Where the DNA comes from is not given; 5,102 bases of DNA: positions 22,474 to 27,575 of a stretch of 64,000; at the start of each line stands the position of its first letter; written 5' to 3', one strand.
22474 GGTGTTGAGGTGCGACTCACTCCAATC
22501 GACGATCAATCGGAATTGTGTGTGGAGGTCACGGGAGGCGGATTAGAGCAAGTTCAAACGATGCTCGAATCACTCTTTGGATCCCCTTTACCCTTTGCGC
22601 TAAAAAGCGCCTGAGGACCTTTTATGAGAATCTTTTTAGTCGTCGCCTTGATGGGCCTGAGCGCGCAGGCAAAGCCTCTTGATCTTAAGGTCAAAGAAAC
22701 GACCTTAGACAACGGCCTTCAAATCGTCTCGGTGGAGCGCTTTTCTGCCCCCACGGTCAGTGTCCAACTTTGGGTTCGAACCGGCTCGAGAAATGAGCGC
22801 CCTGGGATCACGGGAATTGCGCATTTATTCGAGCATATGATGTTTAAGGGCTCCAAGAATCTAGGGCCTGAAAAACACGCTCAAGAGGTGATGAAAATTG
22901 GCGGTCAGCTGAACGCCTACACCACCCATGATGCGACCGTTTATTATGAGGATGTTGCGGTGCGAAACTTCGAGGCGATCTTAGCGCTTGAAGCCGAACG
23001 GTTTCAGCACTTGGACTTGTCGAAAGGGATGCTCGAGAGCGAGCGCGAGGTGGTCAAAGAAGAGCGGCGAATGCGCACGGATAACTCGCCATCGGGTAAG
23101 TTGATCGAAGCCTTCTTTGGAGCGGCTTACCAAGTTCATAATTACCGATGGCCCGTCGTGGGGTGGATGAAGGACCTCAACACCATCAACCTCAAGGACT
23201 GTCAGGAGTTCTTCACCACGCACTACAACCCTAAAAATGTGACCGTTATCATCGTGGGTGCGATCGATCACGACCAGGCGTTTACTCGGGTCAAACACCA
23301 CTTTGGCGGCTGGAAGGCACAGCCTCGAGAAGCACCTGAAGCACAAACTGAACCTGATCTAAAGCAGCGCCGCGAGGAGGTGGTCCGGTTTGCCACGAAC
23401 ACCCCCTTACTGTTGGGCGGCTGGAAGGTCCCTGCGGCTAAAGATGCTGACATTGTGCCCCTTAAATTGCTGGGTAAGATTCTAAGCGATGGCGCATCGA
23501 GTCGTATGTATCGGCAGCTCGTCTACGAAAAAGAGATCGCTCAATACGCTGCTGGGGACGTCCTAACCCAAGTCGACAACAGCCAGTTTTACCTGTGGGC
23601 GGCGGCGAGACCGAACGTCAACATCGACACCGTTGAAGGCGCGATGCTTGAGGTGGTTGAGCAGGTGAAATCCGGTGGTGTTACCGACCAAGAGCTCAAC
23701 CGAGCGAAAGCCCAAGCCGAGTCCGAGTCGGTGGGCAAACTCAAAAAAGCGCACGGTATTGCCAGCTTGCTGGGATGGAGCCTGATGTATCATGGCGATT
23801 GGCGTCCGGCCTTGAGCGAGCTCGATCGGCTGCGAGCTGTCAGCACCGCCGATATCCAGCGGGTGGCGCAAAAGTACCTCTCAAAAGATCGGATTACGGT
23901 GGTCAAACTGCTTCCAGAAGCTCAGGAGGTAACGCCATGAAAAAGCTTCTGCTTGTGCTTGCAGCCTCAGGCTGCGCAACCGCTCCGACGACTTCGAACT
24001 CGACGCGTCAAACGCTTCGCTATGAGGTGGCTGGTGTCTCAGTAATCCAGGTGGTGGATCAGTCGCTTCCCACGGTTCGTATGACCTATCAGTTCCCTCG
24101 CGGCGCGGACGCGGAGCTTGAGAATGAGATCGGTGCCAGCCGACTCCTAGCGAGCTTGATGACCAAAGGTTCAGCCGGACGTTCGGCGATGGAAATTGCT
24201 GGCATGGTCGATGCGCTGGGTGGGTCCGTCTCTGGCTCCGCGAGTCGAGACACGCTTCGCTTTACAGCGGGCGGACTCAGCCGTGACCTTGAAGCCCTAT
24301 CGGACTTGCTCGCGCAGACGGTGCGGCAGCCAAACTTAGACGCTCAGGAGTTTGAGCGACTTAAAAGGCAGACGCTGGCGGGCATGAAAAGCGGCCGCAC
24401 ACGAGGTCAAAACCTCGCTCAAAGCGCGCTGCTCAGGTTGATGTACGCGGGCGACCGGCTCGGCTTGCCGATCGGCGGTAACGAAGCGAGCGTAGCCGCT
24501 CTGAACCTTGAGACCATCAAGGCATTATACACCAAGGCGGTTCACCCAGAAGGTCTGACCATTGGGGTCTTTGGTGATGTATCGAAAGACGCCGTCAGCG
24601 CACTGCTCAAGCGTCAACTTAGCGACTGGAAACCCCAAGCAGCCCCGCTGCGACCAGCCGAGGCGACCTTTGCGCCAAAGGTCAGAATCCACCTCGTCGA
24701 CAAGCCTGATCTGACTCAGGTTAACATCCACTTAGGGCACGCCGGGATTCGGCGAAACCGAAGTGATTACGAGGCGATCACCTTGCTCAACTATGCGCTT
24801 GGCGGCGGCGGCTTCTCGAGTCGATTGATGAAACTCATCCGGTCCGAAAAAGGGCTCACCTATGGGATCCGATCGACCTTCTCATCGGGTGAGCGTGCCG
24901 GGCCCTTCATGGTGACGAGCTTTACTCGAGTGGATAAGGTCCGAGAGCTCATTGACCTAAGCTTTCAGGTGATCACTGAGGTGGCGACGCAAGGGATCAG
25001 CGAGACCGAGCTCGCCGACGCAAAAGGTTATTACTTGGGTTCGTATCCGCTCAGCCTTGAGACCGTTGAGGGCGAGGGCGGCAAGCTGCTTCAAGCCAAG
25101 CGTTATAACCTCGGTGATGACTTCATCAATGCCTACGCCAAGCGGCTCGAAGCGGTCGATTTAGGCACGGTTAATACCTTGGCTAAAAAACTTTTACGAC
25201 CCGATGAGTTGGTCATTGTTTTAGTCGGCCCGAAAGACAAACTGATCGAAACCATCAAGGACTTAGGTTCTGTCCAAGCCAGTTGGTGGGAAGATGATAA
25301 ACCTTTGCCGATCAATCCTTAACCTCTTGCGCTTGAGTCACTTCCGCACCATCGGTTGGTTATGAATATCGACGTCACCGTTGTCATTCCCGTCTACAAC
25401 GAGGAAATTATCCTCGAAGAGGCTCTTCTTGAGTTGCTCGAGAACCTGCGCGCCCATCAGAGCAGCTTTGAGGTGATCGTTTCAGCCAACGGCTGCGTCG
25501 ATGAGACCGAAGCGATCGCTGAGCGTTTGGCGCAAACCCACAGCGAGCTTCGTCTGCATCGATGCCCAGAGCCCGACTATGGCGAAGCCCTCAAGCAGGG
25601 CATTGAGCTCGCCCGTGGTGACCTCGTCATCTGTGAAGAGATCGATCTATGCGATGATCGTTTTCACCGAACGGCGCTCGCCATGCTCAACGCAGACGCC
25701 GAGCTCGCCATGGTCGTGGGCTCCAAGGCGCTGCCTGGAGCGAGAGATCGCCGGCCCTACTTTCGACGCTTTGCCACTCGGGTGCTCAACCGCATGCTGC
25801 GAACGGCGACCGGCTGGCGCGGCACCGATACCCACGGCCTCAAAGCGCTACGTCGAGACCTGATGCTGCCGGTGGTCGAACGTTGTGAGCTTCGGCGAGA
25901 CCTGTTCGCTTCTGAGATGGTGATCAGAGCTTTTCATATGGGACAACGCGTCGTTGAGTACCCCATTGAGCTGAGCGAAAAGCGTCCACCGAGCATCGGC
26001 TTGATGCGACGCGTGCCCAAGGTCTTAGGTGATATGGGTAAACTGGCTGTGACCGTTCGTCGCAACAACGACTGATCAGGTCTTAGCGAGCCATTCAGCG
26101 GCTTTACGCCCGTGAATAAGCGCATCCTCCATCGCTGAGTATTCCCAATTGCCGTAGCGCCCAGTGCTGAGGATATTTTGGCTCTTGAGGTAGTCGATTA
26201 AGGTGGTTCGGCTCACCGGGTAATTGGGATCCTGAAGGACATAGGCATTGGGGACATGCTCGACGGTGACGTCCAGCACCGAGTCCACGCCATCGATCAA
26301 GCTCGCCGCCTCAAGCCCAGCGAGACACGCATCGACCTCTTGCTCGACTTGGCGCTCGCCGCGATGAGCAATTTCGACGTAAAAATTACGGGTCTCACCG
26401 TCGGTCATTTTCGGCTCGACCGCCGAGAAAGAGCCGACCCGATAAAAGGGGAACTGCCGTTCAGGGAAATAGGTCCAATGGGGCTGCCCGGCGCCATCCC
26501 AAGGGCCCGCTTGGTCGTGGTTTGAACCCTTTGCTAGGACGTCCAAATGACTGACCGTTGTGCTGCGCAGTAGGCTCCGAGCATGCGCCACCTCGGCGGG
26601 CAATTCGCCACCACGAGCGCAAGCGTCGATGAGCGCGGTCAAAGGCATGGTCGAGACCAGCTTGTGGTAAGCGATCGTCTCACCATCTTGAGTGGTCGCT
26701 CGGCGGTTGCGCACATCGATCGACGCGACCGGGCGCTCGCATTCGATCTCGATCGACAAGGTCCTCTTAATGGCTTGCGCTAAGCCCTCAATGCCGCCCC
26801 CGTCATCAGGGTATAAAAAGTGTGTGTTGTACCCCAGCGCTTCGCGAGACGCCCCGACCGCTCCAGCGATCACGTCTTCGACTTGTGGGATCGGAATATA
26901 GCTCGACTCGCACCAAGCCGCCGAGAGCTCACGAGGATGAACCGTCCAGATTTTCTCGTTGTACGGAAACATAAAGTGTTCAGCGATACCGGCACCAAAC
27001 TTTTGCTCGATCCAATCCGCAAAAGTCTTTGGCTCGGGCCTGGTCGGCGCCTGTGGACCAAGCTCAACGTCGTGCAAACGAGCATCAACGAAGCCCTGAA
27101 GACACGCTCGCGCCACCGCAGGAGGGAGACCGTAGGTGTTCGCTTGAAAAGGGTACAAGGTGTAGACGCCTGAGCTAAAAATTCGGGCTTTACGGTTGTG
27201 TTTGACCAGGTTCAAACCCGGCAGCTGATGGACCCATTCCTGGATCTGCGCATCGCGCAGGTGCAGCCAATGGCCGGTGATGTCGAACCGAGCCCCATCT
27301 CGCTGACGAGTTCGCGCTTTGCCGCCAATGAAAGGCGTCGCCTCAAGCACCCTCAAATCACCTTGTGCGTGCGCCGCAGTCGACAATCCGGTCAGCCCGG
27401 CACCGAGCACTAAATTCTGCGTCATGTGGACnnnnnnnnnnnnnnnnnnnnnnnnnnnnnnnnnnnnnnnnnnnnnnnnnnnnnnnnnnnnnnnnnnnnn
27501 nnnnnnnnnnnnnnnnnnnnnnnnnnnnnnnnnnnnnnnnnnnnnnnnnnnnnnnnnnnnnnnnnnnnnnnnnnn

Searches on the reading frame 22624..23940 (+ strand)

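Call 17: search_protein_families(library=pfam, proteins=[window:22624-23940:+], max_evalue=0.00001)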
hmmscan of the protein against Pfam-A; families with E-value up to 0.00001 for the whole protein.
window:22624-23940:+ (438 aa): 2 families
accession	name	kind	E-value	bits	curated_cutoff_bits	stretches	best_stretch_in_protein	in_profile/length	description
PF05193.26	Peptidase_M16_C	-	1.4e-30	106.9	23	1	188-364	2-180/181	Peptidase M16 inactive domain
PF00675.25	Peptidase_M16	-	1.2e-27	97.1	22.3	1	34-174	2-141/149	Insulinase (Peptidase family M16)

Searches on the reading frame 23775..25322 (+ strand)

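Call 17: search_protein_families(library=pfam, proteins=[window:23775-25322:+], max_evalue=0.00001)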
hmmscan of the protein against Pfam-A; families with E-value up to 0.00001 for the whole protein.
window:23775-25322:+ (515 aa): 2 families
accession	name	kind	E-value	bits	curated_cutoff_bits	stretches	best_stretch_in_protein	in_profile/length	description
PF05193.26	Peptidase_M16_C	-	1.6e-27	97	23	1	243-417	2-178/181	Peptidase M16 inactive domain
PF00675.25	Peptidase_M16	-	2.6e-14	53.8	22.3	1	100-234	12-146/149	Insulinase (Peptidase family M16)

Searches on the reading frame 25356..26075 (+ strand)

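Call 17: search_protein_families(library=pfam, proteins=[window:25356-26075:+], max_evalue=0.00001)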
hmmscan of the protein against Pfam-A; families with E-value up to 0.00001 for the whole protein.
window:25356-26075:+ (239 aa): 2 families
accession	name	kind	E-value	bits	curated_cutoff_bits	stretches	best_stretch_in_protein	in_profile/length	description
PF00535.33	Glycos_transf_2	-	1.8e-14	54.5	23.3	1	8-101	1-92/168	Glycosyl transferase family 2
PF13641.12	Glyco_tranf_2_3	-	1.5e-06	28.9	27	1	7-126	3-125/230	Glycosyltransferase like family 2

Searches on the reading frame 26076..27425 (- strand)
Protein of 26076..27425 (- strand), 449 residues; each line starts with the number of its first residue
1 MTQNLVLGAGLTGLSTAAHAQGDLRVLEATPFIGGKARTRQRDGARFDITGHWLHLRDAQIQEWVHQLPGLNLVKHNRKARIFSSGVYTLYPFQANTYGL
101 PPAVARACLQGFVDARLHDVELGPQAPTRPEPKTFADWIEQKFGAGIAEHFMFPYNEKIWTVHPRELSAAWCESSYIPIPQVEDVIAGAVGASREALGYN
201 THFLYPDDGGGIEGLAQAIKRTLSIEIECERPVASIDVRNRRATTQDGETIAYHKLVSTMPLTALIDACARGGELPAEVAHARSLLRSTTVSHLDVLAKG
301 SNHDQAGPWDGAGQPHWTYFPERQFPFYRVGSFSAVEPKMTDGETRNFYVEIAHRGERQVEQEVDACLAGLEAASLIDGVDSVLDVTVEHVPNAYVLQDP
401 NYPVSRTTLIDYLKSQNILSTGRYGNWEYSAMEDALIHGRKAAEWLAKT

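Call 17: search_protein_families(library=pfam, proteins=[window:26076-27425:-], max_evalue=0.00001)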
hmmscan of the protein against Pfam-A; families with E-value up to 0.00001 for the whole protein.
window:26076-27425:- (449 aa): 2 families
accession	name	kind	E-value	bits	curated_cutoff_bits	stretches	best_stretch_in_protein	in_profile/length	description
PF01593.30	Amino_oxidase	-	3e-17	63.5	19.8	1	11-444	1-440/443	Flavin containing amine oxidoreductase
PF13450.12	NAD_binding_8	-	1.1e-08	35.6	21.9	1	6-67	1-67/68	NAD(P)-binding Rossmann-like domain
